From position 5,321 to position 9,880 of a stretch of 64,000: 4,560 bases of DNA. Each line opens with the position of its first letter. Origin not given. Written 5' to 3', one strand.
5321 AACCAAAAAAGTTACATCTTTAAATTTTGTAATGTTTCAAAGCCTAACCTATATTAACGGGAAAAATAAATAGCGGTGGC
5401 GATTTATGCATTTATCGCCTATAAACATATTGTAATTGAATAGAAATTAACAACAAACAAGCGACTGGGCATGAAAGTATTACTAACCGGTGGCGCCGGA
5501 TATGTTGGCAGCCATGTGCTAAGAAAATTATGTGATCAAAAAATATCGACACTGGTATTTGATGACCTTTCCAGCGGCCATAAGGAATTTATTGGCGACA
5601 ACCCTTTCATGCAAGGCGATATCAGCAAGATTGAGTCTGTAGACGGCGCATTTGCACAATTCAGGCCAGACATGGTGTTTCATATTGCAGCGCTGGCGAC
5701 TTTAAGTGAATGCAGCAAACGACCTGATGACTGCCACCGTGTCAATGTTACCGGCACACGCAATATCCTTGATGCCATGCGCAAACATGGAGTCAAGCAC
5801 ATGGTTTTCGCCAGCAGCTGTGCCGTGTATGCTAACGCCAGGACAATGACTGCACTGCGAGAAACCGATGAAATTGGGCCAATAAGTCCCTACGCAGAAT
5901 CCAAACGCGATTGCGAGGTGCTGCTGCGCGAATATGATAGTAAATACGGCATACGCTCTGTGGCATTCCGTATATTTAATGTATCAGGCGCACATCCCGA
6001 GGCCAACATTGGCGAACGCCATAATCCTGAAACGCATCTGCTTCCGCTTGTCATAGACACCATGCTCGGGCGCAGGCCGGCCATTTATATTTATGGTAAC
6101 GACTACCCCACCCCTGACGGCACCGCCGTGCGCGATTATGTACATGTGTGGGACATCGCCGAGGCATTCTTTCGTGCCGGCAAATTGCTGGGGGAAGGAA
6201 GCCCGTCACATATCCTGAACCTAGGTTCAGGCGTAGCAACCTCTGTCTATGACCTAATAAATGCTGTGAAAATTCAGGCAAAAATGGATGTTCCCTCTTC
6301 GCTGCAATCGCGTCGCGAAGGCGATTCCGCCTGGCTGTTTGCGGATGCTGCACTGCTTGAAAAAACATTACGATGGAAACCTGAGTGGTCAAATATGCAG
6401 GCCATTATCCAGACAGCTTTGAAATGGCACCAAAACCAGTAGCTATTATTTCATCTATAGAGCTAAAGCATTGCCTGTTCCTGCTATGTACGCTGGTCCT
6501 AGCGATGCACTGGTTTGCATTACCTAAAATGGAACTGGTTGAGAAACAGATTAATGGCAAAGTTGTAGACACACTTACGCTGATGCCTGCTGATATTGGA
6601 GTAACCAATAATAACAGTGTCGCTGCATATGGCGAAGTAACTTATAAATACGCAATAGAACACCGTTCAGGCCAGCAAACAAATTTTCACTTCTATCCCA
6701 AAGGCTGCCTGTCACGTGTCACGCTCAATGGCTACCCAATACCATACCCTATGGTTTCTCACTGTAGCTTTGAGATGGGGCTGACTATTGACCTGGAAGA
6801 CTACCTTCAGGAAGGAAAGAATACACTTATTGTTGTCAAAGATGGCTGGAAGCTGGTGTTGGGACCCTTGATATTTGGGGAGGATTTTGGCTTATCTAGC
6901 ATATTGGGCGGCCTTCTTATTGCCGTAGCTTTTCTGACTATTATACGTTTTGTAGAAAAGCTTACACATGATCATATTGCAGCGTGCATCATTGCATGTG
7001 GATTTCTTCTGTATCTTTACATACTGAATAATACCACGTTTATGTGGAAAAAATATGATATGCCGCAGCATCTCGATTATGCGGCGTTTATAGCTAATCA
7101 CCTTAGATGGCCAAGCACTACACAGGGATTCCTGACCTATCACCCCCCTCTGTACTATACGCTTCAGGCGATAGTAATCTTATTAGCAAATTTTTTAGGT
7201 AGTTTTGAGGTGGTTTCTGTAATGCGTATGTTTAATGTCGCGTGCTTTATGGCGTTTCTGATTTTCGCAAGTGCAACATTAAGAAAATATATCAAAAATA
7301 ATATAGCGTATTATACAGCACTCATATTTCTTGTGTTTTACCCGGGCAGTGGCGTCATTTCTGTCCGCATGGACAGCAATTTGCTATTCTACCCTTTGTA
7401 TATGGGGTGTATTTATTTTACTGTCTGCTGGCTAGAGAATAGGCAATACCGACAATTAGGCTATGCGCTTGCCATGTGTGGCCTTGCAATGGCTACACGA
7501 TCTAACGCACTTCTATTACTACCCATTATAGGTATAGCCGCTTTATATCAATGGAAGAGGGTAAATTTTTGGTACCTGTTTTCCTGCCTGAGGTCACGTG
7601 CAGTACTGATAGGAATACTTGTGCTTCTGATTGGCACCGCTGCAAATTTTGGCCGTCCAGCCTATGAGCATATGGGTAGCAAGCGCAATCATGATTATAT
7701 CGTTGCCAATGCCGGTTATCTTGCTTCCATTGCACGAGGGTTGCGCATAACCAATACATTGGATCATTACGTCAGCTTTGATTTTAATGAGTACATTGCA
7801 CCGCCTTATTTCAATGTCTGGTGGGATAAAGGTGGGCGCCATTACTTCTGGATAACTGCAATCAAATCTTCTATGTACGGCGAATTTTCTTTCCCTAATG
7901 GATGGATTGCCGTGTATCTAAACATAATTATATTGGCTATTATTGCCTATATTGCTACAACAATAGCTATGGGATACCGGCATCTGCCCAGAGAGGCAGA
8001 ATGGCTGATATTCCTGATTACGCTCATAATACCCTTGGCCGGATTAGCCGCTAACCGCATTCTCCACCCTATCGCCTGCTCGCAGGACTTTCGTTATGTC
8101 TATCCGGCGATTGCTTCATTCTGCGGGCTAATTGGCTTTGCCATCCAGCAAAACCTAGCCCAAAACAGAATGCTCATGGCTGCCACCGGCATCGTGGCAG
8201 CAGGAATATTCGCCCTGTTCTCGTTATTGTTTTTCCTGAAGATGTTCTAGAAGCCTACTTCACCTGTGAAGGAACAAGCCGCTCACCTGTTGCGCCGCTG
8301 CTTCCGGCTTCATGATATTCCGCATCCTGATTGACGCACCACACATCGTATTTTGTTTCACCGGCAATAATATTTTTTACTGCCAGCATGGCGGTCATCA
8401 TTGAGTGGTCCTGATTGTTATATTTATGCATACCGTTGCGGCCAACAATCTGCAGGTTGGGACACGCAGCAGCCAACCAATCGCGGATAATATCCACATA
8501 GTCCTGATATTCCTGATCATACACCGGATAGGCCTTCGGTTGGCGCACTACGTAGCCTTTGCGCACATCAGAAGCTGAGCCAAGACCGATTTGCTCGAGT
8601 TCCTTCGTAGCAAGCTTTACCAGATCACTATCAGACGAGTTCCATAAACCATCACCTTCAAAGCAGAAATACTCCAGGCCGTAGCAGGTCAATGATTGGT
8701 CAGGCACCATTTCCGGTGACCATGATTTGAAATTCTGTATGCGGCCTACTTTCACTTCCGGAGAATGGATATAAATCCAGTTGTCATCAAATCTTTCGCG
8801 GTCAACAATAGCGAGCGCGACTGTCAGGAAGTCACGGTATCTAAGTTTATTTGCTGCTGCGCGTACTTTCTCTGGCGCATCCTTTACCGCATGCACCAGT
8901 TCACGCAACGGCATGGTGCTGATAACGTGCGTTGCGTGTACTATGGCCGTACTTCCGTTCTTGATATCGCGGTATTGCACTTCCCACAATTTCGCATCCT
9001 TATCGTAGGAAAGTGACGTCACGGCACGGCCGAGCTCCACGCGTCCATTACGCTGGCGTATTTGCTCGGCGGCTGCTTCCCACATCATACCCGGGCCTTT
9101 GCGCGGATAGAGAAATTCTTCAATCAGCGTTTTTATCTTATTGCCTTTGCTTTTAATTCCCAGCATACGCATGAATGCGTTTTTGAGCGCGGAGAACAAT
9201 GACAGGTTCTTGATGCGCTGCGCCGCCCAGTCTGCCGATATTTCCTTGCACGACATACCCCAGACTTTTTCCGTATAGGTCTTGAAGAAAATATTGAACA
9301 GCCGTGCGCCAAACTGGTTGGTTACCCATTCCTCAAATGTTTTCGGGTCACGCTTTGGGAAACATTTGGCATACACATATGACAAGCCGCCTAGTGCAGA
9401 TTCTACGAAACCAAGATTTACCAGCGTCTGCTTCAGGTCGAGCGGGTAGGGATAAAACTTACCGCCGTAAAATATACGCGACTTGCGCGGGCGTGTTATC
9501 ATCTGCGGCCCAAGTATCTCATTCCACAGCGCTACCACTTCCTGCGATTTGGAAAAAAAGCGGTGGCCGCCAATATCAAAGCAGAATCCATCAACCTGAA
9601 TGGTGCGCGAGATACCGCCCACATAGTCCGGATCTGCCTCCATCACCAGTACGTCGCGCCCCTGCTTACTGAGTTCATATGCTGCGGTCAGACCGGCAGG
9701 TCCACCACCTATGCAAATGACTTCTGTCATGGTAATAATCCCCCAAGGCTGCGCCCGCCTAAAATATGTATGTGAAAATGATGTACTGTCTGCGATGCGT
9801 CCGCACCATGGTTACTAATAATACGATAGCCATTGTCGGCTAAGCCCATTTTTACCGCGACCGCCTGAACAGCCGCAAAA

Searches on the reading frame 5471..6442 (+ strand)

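Call 3: search_protein_families(library=pfam, proteins=[window:5471-6442:+], max_evalue=0.01)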
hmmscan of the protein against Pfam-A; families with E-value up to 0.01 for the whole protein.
window:5471-6442:+ (323 aa): 9 families
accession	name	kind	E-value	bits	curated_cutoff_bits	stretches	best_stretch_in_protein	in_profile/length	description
PF01370.27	Epimerase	-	7.4e-54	183.1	20.9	1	3-252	1-240/240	NAD dependent epimerase/dehydratase family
PF16363.11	GDP_Man_Dehyd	-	7.6e-41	141.1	27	1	4-310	1-327/332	GDP-mannose 4,6 dehydratase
PF04321.23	RmlD_sub_bind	-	1.5e-19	70.6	27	1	1-161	1-145/287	RmlD substrate binding domain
PF01073.25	3Beta_HSD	-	3.7e-19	69.3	22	1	5-152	2-157/280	3-beta hydroxysteroid dehydrogenase/isomerase family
PF02719.21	Polysacc_synt_2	-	5.2e-14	52.5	20.2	1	3-116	1-128/293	Polysaccharide biosynthesis protein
PF07993.18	NAD_binding_4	-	1.4e-11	44.5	20.1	1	67-186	90-221/258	Male sterility protein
PF13460.12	NAD_binding_10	-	1.6e-11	44.9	27.2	1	7-159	1-138/184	NAD(P)H-binding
PF08659.16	KR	-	0.00015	22.2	22.6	1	3-120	3-140/180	KR domain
PF05368.20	NmrA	-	0.0079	16.3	27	0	2-116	4-107/298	NmrA-like family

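Call 4: search_protein_families(library=ncbifam, proteins=[window:5471-6442:+], max_evalue=0.01)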
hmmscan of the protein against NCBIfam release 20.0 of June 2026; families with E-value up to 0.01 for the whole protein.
window:5471-6442:+ (323 aa): 33 families (the best 25 are shown)
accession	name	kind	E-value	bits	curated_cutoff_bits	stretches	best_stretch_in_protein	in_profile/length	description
TIGR01179.1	galE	equivalog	1.1e-97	326.9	262.3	1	2-322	1-327/332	UDP-glucose 4-epimerase GalE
NF007956.0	PRK10675.1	subfamily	2.8e-58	197.7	394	1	1-321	1-330/338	UDP-glucose 4-epimerase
TIGR01181.1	dTDP_gluc_dehyt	equivalog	1.7e-33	116.1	365.1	1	2-321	1-312/321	dTDP-glucose 4,6-dehydratase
TIGR02622.1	CDP_4_6_dhtase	equivalog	1.1e-27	97.1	278.45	1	2-322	6-332/352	CDP-glucose 4,6-dehydratase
TIGR02197.1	heptose_epim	equivalog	2.9e-25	89.1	274.6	1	3-271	1-261/316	ADP-glyceromanno-heptose 6-epimerase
TIGR04180.1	EDH_00030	hypoth_equivalog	3.8e-24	85.3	475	1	3-306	1-296/297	NAD-dependent 4,6-dehydratase LegB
NF007490.0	PRK10084.1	subfamily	7.4e-21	74.5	649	1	1-320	1-334/361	dTDP-glucose 4,6-dehydratase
NF043036.1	ErythonDh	equivalog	1.6e-18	67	325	1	1-168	1-176/321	D-erythronate dehydrogenase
NF011728.1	PRK15181.1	equivalog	1.4e-17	63.7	760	1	3-320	18-337/348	Vi polysaccharide biosynthesis UDP-N-acetylglucosaminuronic acid C-4 epimerase TviC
TIGR03466.1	HpnA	hypoth_equivalog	6.5e-17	61.4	367.65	1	1-204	1-195/327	hopanoid-associated sugar epimerase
NF007582.0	PRK10217.1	equivalog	2.5e-16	59.7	698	1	2-237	3-240/355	dTDP-glucose 4,6-dehydratase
TIGR01214.1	rmlD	equivalog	2.6e-16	59.6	224.05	1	2-165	1-148/285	dTDP-4-dehydrorhamnose reductase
NF042422.1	oxyalk_red_OleD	equivalog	3.8e-16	59.4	580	1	1-135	1-129/329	2-alkyl-3-oxoalkanoate reductase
NF042423.1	oxyalk_red_Shew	equivalog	1.3e-13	50.7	580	1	2-171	10-174/331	2-alkyl-3-oxoalkanoate reductase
TIGR01746.1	Thioester-redct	subfamily_domain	8.8e-13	48.2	213.35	1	67-174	90-198/371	thioester reductase domain-containing protein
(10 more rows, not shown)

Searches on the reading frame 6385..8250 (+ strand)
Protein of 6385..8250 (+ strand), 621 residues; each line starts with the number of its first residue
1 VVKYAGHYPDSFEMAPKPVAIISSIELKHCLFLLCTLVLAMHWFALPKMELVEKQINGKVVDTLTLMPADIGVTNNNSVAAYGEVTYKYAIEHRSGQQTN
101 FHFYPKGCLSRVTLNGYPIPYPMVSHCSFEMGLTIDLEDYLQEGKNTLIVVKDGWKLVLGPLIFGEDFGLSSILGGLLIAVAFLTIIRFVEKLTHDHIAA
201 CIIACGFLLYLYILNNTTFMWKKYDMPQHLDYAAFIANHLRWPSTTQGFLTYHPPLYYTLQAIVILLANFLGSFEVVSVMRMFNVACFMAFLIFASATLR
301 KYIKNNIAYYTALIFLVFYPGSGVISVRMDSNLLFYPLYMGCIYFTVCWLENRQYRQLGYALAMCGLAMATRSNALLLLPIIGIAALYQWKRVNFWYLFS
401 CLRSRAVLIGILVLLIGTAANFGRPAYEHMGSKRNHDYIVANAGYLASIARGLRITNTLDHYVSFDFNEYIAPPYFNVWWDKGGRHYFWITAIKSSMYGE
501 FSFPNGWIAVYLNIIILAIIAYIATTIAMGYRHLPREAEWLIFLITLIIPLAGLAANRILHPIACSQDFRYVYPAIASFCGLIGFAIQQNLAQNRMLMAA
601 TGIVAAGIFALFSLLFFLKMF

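Call 3: search_protein_families(library=pfam, proteins=[window:6385-8250:+], max_evalue=0.01)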
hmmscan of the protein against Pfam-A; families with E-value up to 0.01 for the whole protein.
window:6385-8250:+ (621 aa): 1 family
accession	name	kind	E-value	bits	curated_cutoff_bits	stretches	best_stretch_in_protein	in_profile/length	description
PF13231.12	PMT_2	-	2.1e-08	35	26.1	1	253-392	2-139/160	Dolichyl-phosphate-mannose-protein mannosyltransferase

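Call 4: search_protein_families(library=ncbifam, proteins=[window:6385-8250:+], max_evalue=0.01)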
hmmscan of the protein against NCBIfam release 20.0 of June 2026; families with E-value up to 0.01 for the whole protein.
window:6385-8250:+ (621 aa): 0 families

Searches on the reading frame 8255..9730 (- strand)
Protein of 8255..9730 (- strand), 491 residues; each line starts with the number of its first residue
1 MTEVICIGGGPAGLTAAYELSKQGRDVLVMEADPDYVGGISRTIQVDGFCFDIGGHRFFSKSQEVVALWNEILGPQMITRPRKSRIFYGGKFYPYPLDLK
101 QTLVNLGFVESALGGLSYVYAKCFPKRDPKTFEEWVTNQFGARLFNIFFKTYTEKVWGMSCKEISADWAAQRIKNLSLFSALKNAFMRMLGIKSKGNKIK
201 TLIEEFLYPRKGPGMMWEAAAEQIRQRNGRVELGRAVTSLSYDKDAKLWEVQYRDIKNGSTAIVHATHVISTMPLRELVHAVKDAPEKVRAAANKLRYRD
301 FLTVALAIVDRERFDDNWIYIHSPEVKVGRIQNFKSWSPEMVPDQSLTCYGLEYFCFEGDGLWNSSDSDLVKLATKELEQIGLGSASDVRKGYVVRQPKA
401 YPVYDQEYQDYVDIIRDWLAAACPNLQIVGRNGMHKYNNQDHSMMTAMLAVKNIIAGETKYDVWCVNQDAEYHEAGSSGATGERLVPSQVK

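Call 3: search_protein_families(library=pfam, proteins=[window:8255-9730:-], max_evalue=0.01)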
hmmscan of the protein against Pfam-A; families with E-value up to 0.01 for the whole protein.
window:8255-9730:- (491 aa): 14 families
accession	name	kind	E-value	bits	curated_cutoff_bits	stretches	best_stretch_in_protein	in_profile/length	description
PF01593.30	Amino_oxidase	-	5.1e-24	85.8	19.8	1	12-402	2-386/443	Flavin containing amine oxidoreductase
PF13450.12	NAD_binding_8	-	1.3e-14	54.7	21.9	1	7-71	2-67/68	NAD(P)-binding Rossmann-like domain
PF01266.30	DAO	-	4.5e-09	36.7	27.9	1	4-37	2-35/353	FAD dependent oxidoreductase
PF00890.30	FAD_binding_2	-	7.5e-06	25.8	20.4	1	4-34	2-32/414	FAD binding domain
PF03486.20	HI0933_like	-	7.9e-06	25.9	50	1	3-34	2-33/244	HI0933-like protein Rossmann domain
PF01494.25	FAD_binding_3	-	1.4e-05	24.9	22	1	2-34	2-34/349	FAD binding domain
PF01946.23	Thi4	-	4.5e-05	23.2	26.2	1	2-40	18-57/235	Thi4 family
PF12831.13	FAD_oxidored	-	9.6e-05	22.3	27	1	3-40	1-37/416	FAD dependent oxidoreductase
PF07992.20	Pyr_redox_2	-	0.00028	20.9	26.1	1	3-37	2-36/291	Pyridine nucleotide-disulphide oxidoreductase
PF13738.12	Pyr_redox_3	-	0.00097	18.9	30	1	5-33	1-30/305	Pyridine nucleotide-disulphide oxidoreductase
PF01134.28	GIDA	-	0.00099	18.7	22.1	1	4-40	2-38/391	Glucose inhibited division protein A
PF03275.19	GLF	-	0.0023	18.1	26.3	0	148-173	2-26/203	UDP-galactopyranose mutase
PF00070.33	Pyr_redox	-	0.0042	18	22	0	4-34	2-32/82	Pyridine nucleotide-disulphide oxidoreductase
PF05834.18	Lycopene_cycl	-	0.0093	15.5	23.4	0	4-36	2-36/380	Lycopene cyclase protein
